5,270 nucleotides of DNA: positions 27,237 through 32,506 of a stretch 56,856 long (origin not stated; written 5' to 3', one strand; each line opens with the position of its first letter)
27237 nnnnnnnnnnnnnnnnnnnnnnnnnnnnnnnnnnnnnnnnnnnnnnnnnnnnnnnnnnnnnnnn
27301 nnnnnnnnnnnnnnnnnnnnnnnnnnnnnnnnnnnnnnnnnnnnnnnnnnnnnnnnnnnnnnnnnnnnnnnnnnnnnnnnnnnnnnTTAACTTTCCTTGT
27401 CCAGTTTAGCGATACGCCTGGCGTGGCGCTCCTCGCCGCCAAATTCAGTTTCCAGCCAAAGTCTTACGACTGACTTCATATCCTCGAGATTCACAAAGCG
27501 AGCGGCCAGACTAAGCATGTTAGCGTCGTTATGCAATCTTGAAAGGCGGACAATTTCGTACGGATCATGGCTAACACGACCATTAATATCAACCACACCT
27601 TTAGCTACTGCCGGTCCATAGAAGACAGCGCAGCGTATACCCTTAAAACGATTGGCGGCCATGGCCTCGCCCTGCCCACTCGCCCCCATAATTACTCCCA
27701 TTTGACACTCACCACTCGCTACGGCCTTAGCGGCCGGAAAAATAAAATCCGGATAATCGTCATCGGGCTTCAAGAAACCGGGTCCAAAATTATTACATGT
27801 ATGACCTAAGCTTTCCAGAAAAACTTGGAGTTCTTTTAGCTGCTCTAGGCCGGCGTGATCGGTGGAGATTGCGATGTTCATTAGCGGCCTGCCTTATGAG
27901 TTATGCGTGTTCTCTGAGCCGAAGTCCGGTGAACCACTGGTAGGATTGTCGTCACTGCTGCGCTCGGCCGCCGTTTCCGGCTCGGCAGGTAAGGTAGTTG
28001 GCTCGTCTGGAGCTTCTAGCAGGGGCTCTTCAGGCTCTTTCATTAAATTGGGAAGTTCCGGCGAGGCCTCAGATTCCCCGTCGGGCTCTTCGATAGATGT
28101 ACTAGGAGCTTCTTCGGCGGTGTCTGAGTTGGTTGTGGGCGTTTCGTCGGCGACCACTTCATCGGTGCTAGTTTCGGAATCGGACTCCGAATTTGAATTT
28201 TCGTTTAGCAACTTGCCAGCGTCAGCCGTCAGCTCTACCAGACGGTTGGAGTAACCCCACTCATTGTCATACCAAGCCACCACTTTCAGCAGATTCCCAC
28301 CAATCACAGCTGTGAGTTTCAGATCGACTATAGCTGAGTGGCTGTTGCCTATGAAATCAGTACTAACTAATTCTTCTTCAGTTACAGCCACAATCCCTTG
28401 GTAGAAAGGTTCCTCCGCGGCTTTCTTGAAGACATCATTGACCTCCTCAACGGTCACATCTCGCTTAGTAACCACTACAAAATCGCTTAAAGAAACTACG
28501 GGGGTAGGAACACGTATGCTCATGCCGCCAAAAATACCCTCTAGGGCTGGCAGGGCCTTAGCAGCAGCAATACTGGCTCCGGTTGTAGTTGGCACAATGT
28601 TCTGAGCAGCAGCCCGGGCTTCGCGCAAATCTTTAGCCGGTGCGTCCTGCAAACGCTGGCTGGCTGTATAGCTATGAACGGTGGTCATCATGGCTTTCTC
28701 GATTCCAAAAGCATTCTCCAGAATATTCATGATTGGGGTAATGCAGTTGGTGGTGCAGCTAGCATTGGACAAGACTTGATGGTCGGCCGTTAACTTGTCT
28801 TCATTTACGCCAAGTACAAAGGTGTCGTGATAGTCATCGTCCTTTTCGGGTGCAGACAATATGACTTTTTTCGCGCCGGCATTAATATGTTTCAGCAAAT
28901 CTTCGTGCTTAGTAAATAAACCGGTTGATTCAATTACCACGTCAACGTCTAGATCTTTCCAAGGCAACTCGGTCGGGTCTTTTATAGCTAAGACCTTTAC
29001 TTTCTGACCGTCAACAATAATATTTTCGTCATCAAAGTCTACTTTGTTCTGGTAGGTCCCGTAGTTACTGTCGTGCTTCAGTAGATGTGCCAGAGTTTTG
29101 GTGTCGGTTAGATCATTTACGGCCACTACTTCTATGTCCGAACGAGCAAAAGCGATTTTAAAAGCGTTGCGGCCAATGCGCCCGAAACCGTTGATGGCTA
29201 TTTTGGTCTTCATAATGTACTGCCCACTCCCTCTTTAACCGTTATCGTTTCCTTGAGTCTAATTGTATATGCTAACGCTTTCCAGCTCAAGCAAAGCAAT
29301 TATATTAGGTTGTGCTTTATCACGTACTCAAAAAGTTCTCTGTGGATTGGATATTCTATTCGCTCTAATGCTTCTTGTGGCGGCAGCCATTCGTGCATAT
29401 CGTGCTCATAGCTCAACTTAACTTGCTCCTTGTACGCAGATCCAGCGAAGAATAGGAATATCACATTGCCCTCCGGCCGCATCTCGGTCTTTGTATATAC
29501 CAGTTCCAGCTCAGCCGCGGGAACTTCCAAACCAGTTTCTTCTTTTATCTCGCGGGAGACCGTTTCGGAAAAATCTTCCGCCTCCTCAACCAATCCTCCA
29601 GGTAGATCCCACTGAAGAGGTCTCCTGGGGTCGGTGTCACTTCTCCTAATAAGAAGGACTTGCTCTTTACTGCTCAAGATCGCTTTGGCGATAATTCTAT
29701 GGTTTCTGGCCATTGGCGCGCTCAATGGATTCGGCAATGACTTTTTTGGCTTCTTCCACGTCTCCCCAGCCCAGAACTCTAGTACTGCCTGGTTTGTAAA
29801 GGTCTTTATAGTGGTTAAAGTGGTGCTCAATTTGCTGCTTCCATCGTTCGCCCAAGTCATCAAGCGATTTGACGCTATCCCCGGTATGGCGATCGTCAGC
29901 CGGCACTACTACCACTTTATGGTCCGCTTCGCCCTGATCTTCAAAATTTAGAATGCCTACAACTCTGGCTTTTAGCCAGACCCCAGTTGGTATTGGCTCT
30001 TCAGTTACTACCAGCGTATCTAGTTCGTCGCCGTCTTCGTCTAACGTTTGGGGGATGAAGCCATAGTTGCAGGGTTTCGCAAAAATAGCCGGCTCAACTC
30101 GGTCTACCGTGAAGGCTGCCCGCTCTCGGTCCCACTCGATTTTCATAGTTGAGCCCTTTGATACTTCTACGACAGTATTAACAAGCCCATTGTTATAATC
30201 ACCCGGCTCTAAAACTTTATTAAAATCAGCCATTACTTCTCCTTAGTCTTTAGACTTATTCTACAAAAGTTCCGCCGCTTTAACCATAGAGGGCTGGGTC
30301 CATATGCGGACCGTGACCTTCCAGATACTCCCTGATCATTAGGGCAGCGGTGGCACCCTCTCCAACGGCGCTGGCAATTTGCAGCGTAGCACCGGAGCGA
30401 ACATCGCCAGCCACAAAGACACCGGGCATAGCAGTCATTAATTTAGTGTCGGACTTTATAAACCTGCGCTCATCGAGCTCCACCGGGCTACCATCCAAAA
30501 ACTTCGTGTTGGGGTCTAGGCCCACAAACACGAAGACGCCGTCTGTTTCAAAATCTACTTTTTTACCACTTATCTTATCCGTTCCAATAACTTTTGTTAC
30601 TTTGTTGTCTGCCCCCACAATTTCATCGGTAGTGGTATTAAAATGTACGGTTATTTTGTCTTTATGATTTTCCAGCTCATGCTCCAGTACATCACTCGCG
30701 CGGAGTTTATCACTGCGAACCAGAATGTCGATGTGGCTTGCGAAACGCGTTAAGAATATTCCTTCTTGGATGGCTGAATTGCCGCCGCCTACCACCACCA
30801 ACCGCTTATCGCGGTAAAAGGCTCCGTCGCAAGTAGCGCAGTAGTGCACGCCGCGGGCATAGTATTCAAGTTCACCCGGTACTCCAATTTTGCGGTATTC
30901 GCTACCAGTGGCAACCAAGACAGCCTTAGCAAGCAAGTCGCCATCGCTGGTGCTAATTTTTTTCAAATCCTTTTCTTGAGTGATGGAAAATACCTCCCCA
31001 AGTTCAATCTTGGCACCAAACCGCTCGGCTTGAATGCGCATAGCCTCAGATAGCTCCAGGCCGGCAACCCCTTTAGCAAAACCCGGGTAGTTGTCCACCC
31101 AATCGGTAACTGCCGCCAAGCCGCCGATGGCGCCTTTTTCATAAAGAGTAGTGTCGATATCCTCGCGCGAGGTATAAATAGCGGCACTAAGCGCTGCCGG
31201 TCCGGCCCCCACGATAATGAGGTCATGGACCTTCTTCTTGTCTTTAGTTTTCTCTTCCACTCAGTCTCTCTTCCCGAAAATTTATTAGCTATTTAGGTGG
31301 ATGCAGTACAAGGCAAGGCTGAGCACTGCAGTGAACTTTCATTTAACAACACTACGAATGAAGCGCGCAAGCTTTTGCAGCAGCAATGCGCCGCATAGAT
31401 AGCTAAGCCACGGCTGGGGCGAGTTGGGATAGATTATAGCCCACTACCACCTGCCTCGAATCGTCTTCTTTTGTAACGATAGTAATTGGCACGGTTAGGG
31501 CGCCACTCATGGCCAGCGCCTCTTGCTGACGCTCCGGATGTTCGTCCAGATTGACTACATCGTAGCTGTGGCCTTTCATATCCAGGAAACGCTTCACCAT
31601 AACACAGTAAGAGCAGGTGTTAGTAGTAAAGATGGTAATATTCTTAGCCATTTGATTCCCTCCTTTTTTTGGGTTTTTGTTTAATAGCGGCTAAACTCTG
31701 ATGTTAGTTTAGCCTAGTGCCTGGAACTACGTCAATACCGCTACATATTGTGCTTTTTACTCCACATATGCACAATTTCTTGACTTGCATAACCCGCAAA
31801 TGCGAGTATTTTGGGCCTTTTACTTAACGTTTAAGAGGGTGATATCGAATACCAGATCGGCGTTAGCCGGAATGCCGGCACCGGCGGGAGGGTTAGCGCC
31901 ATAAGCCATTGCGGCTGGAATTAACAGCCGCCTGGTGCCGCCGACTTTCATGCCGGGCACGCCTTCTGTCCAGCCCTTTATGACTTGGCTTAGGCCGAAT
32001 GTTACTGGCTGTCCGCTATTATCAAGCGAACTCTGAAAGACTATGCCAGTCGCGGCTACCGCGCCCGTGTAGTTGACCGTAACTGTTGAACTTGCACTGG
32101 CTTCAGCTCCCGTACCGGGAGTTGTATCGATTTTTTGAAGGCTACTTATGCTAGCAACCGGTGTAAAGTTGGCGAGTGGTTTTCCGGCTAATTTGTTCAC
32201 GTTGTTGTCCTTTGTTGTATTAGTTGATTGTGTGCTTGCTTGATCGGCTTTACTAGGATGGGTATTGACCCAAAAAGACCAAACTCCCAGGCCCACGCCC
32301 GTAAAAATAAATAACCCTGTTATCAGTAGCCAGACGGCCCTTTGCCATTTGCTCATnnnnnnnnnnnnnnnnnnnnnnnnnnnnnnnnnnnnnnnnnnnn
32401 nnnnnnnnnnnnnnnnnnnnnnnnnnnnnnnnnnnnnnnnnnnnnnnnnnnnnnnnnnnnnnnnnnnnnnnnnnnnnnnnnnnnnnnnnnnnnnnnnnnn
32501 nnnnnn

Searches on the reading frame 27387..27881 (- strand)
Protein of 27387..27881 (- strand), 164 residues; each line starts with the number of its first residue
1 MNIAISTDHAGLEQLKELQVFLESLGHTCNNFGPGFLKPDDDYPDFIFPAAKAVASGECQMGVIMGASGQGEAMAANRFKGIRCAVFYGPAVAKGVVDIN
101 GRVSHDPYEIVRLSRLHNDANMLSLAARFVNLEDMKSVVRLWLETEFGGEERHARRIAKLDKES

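Call 39: search_protein_families(library=pfam, proteins=[window:27387-27881:-], max_evalue=0.001)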
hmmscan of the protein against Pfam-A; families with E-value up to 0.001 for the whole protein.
window:27387-27881:- (164 aa): 1 family
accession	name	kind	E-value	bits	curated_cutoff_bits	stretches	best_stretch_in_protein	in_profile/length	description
PF02502.23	LacAB_rpiB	-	8.9e-38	129.8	24.7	2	3-100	1-97/138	Ribose/Galactose Isomerase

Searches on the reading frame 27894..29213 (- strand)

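Call 39: search_protein_families(library=pfam, proteins=[window:27894-29213:-], max_evalue=0.001)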
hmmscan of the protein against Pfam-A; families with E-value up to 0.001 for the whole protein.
window:27894-29213:- (439 aa): 2 families
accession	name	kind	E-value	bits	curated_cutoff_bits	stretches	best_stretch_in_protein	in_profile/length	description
PF02800.25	Gp_dh_C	-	1.3e-56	191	24.4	1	158-315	1-158/158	Glyceraldehyde 3-phosphate dehydrogenase, C-terminal domain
PF00044.30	Gp_dh_N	-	4.1e-39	133.4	31.7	1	4-102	2-100/101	Glyceraldehyde 3-phosphate dehydrogenase, NAD binding domain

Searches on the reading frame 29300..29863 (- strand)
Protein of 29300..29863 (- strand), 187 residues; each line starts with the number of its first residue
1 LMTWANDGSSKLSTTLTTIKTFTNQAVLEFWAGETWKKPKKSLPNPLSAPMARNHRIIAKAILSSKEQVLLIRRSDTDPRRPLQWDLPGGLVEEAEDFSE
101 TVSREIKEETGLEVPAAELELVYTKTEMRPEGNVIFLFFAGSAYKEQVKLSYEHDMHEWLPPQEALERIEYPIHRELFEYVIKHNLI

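Call 39: search_protein_families(library=pfam, proteins=[window:29300-29863:-], max_evalue=0.001)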
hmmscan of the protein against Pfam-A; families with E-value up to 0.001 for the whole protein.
window:29300-29863:- (187 aa): 1 family
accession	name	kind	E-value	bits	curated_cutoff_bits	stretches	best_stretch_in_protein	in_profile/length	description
PF00293.34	NUDIX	-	1e-19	71.3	21.1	1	61-179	9-132/134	NUDIX domain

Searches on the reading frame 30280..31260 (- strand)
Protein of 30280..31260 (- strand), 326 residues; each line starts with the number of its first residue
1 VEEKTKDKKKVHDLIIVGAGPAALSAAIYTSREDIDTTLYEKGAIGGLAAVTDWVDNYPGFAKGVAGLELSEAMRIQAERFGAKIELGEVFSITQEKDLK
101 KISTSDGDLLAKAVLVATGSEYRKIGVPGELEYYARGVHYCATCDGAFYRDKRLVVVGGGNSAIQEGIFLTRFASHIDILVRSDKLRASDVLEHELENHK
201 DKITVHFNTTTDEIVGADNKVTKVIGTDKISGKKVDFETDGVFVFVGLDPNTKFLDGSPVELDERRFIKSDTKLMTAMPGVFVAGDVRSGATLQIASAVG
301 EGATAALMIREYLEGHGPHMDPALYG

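Call 39: search_protein_families(library=pfam, proteins=[window:30280-31260:-], max_evalue=0.001)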
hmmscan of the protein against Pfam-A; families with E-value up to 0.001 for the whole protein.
window:30280-31260:- (326 aa): 9 families
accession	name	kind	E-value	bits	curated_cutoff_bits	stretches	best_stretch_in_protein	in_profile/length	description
PF07992.20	Pyr_redox_2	-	1.9e-48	165.8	26.1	1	13-302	2-291/291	Pyridine nucleotide-disulphide oxidoreductase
PF13738.12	Pyr_redox_3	-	1.7e-25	90.3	30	1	80-285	93-305/305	Pyridine nucleotide-disulphide oxidoreductase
PF00070.33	Pyr_redox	-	4.4e-15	56.4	22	1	153-226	1-79/82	Pyridine nucleotide-disulphide oxidoreductase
PF01266.30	DAO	-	8.6e-07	29.2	27.9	0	13-46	1-35/353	FAD dependent oxidoreductase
PF13434.12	Lys_Orn_oxgnase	-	2.4e-05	24.1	21.3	0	10-35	1-27/339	L-lysine 6-monooxygenase/L-ornithine 5-monooxygenase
PF13450.12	NAD_binding_8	-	4.9e-05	24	21.9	1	16-50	1-35/68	NAD(P)-binding Rossmann-like domain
PF00890.30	FAD_binding_2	-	0.0002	21.1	20.4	0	13-45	1-33/414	FAD binding domain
PF01946.23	Thi4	-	0.00027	20.7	26.2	0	10-47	16-55/235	Thi4 family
PF03486.20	HI0933_like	-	0.00033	20.6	50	0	13-44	2-33/244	HI0933-like protein Rossmann domain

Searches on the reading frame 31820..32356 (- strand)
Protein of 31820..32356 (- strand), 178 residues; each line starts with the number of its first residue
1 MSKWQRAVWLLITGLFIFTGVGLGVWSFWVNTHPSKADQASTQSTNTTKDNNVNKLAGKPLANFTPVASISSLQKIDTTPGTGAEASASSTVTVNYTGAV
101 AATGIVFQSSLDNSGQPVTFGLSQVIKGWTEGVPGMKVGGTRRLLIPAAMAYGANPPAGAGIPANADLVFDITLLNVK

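Call 39: search_protein_families(library=pfam, proteins=[window:31820-32356:-], max_evalue=0.001)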
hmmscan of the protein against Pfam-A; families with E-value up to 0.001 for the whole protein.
window:31820-32356:- (178 aa): 1 family
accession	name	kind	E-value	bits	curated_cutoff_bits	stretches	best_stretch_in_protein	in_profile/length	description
PF00254.34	FKBP_C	-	6.3e-26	91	21.1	1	85-175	3-94/94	FKBP-type peptidyl-prolyl cis-trans isomerase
